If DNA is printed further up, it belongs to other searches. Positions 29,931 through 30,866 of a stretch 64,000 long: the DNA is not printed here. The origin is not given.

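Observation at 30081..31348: Bactofilin co-transcribed with a FeeM-like N-acyl amino acid synthase: a possible cytoskeleton-scaffolded lipid or signal-synthesis module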

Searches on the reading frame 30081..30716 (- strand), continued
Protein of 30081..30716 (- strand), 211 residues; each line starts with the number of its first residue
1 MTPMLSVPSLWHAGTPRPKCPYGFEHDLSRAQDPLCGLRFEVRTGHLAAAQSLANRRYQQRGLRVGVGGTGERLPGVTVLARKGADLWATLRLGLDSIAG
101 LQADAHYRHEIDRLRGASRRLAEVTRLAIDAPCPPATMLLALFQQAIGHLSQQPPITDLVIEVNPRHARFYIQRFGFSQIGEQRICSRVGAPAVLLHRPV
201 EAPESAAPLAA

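Call 33: search_solved_structures(query=A1, max_evalue=1, show_alignments=2)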
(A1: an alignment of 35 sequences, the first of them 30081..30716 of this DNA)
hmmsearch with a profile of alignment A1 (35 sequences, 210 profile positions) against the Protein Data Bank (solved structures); distinct sequences matched with E-value up to 1: 1.
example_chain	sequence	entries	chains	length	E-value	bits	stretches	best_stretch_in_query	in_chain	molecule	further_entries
2g0b_A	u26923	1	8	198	2.9e-20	75.9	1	37-193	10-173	FeeM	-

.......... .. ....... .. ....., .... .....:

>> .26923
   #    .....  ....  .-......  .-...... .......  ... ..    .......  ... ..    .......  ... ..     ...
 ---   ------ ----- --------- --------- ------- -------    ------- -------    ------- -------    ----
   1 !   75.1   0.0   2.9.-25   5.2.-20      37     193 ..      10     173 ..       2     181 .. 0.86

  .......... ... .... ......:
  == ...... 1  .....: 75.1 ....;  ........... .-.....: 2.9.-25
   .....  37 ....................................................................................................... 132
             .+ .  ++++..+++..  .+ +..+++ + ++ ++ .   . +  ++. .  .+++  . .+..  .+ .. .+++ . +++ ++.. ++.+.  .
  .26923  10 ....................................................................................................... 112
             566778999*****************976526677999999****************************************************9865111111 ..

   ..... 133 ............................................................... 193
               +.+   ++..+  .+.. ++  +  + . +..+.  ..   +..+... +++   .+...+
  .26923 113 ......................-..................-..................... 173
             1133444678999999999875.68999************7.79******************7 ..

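Call 37: predict_structure(alignment_id=A1)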
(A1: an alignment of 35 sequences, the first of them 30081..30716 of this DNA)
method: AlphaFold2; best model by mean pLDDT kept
length: 211 residues; sequences in the alignment: 35
mean_pLDDT: 83.3   pTM: 0.76
mean pLDDT of the five models: 83.3, 83.3, 83.2, 82.5, 81.5
residues with pLDDT >= 90: 133; 70-90: 28; 50-70: 20; < 50: 30
segments of 3 or more residues with pLDDT < 50: 1-6, 8-15, 18-23, 204-211
pLDDT, mean of each block of 10 residues (from residue 1): 44 48 50 90 94 93 69 84 97 92 93 89 96 95 97 94 97 96 91 96 51 47
secondary structure, 60 per line:
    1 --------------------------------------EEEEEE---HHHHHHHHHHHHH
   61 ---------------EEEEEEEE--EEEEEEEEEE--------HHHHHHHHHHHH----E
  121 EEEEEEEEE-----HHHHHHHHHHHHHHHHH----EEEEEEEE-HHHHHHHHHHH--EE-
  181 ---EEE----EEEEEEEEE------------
elements in order: E39-44 H48-60 E76-83 E86-95 H104-115 E120-129 H135-151 E156-163 H165-175 E184-186 E191-199

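Call 41: fold_search(model_id=the predicted structure, library=pdb)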
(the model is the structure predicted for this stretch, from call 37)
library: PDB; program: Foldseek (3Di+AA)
matches with E <= 10: 946; with E <= 0.001: 286
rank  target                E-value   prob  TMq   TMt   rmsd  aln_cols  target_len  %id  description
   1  2g0b_C                1.5e-12  1.00  0.66  0.75   2.9       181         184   25  The structure of FeeM, an N-acyl amino acid synthase from uncultured soil microbes (released 2006-09-26)
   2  2g0b_D                2.6e-12  1.00  0.64  0.74   3.2       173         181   26  The structure of FeeM, an N-acyl amino acid synthase from uncultured soil microbes (released 2006-09-26)
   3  2g0b_B                4.8e-12  1.00  0.67  0.74   2.5       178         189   27  The structure of FeeM, an N-acyl amino acid synthase from uncultured soil microbes (released 2006-09-26)
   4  2g0b_A                1.7e-11  1.00  0.67  0.75   2.6       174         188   28  The structure of FeeM, an N-acyl amino acid synthase from uncultured soil microbes (released 2006-09-26)
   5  2g0b_G                3.5e-11  1.00  0.66  0.79   2.4       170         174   28  The structure of FeeM, an N-acyl amino acid synthase from uncultured soil microbes (released 2006-09-26)
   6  2g0b_H                5.0e-11  1.00  0.61  0.75   2.9       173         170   26  The structure of FeeM, an N-acyl amino acid synthase from uncultured soil microbes (released 2006-09-26)
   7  1ro5                  4.4e-07  1.00  0.55  0.58   4.8       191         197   17  Crystal Structure of the AHL Synthase LasI (released 2004-08-24)
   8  5jph_A                2.2e-06  1.00  0.53  0.76   3.2       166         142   10  Structure of a GNAT acetyltransferase SACOL1063 from Staphylococcus aureus in complex with CoA (released 2016-06-29)
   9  6th0_A                3.7e-06  1.00  0.52  0.60   5.8       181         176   12  Crystal structure of Arabidopsis thaliana NAA60 in complex with acetyl-CoA (released 2020-06-24)
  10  5jq4_B                3.9e-06  1.00  0.52  0.72   5.1       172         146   10  Structure of a GNAT acetyltransferase SACOL1063 from Staphylococcus aureus (released 2016-06-29)
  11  6tgx_A                4.4e-06  1.00  0.53  0.62   5.1       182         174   13  Crystal structure of Arabidopsis thaliana NAA60 in complex with a bisubstrate analogue (released 2020-06-24)
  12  5jph_B                4.7e-06  1.00  0.53  0.75   3.2       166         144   10  Structure of a GNAT acetyltransferase SACOL1063 from Staphylococcus aureus in complex with CoA (released 2016-06-29)
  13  2bsw                  7.0e-06  1.00  0.52  0.73   4.2       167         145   16  Crystal structure of a glyphosate-N-acetyltransferase obtained by DNA shuffling. (released 2005-06-08)
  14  2zpa_B                7.0e-06  1.00  0.49  0.18   5.9       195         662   14  Crystal Structure of tRNA(Met) Cytidine Acetyltransferase (released 2009-04-07)
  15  6tgx_B                1.0e-05  1.00  0.53  0.63   5.2       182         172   13  Crystal structure of Arabidopsis thaliana NAA60 in complex with a bisubstrate analogue (released 2020-06-24)
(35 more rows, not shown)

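Call 54: search_protein_representatives(alignment_id=A1)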
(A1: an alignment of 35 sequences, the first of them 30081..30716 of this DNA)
Query: 35 sequences, 210 profile positions. Proteins with E-value up to 0.001 (for the whole library): 4037; up to 1e-10: 2609; up to 1e-30: 636. The best 150 are listed.
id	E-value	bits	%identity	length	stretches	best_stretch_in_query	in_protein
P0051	2.7e-88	311.3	-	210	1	22-204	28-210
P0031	7.0e-84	296.9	-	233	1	25-206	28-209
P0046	4.8e-76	271.3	-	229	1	28-207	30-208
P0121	1.5e-75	269.6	-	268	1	23-203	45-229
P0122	2.1e-74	265.9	-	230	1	29-205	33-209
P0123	8.3e-73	260.7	-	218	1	27-203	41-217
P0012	2.9e-72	258.9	-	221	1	11-206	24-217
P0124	2.7e-69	249.2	-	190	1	33-203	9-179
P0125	8.3e-69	247.6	-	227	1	28-198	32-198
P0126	9.5e-68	244.2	-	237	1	25-203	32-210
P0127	2.4e-66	239.6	-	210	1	18-198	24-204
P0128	6.2e-65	235.0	-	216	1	17-203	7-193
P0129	9.2e-64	231.2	-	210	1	24-203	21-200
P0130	1.3e-62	227.4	-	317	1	22-204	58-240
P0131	1.3e-62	227.4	-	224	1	21-204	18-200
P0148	5.0e-56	205.9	-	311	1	22-204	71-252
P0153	2.6e-55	203.5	-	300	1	27-203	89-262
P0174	9.1e-53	195.2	-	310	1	19-203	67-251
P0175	1.7e-52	194.3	-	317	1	18-202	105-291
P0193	8.4e-51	188.8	-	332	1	22-202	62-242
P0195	1.3e-50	188.2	-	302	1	25-202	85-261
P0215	4.7e-49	183.1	-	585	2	32-187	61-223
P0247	3.4e-47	177.0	-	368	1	20-204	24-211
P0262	1.3e-46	175.1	-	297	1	31-200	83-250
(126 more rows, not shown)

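Call 55: search_protein_families(library=pfam, proteins=[P0175, P0153, P0195, P0262, P0247, P0215, P0193, P0130, P0148, P0174], max_evalue=0.01)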
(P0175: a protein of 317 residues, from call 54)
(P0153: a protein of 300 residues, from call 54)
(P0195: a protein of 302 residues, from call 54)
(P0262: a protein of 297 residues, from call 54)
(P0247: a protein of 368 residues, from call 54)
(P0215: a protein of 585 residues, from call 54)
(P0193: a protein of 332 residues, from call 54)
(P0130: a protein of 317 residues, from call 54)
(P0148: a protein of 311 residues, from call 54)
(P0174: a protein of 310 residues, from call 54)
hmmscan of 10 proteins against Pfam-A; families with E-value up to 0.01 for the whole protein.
P0175 (317 aa): 5 families
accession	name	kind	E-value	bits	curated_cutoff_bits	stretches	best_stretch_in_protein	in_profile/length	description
PF21926.2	FeeM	-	1e-48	165.5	27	1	138-287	2-158/158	N-acyl amino acid synthase FeeM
PF00583.31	Acetyltransf_1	-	9.5e-07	29.5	20.7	1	160-265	28-116/116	Acetyltransferase (GNAT) family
PF13444.12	Acetyltransf_5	-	0.00027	22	22.4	1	188-231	59-100/102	Acetyltransferase (GNAT) domain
PF13673.13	Acetyltransf_10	-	0.0003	21.2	23.6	1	212-270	53-112/128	Acetyltransferase (GNAT) domain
PF13508.13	Acetyltransf_7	-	0.00053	20.8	27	1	202-265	28-82/84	Acetyltransferase (GNAT) domain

P0153 (300 aa): 1 family
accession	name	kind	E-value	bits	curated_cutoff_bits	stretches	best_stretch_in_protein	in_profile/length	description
PF21926.2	FeeM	-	1e-48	165.5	27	1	110-256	2-157/158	N-acyl amino acid synthase FeeM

P0195 (302 aa): 1 family
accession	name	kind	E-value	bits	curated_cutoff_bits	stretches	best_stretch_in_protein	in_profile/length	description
PF21926.2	FeeM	-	6.7e-50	169.4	27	1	108-256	2-157/158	N-acyl amino acid synthase FeeM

P0262 (297 aa): 1 family
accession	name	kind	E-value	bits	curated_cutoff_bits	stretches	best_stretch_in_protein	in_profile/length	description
PF21926.2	FeeM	-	5e-45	153.5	27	1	100-246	2-156/158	N-acyl amino acid synthase FeeM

P0247 (368 aa): 1 family
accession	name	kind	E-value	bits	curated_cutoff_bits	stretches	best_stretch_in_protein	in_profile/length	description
PF21926.2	FeeM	-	1e-45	155.8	27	1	51-204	1-157/158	N-acyl amino acid synthase FeeM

P0215 (585 aa): 1 family
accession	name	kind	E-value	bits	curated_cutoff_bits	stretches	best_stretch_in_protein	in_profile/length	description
PF21926.2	FeeM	-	4.4e-69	231.7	27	2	77-225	2-149/158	N-acyl amino acid synthase FeeM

P0193 (332 aa): 1 family
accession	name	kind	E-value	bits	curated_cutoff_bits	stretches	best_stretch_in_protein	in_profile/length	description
PF21926.2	FeeM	-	8.2e-48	162.6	27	1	88-238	2-158/158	N-acyl amino acid synthase FeeM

P0130 (317 aa): 1 family
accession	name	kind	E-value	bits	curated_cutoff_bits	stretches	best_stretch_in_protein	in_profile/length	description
PF21926.2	FeeM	-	6.5e-53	179.2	27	1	84-234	2-158/158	N-acyl amino acid synthase FeeM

P0148 (311 aa): 1 family
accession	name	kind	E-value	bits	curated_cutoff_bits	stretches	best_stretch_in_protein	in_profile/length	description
PF21926.2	FeeM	-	3.8e-51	173.4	27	1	98-246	3-158/158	N-acyl amino acid synthase FeeM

P0174 (310 aa): 1 family
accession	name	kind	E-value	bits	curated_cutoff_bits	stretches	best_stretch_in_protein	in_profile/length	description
PF21926.2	FeeM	-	8.2e-50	169.1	27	1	97-246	3-158/158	N-acyl amino acid synthase FeeM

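Call 78: find_encoding_contigs(protein=P0018, flank=6000, max_places=1)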
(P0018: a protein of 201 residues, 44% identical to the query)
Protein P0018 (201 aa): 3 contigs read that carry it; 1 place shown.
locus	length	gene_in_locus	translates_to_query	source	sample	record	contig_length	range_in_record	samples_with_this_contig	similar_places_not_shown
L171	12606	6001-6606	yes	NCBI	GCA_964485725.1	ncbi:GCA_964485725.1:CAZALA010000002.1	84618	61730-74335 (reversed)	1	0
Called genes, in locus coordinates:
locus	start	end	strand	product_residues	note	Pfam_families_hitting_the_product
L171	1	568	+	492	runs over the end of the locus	PF00154:RecA_N (faint), PF03796:DnaB_C (faint), PF05625:PAXNEB (faint), PF06745:ATPase, PF13481:AAA_25 (weak), PF13481:AAA_25, PF06745:ATPase, PF13191:AAA_16 (weak), +18 more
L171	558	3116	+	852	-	PF13188:PAS_8 (faint), PF08447:PAS_3 (faint), PF08448:PAS_4 (weak), PF00989:PAS (weak), PF13426:PAS_9, PF00990:GGDEF, PF00563:EAL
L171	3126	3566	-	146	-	PF01590:GAF, PF13185:GAF_2 (weak)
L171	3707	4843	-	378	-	PF02129:Peptidase_S15 (faint), PF12146:Hydrolase_4 (faint)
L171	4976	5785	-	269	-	PF03807:F420_oxidored, PF14748:P5CR_dimer (weak)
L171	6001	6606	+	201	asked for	PF21926:FeeM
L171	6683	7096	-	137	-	PF04892:VanZ-LLP1 (weak)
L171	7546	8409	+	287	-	-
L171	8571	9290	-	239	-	PF07589:PEP_exosort_dom (weak)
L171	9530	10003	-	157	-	PF05099:TerB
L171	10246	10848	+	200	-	PF13338:AbiEi_4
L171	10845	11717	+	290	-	PF08843:AbiEii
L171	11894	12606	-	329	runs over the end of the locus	PF00389:2-Hacid_dh, PF02826:2-Hacid_dh_C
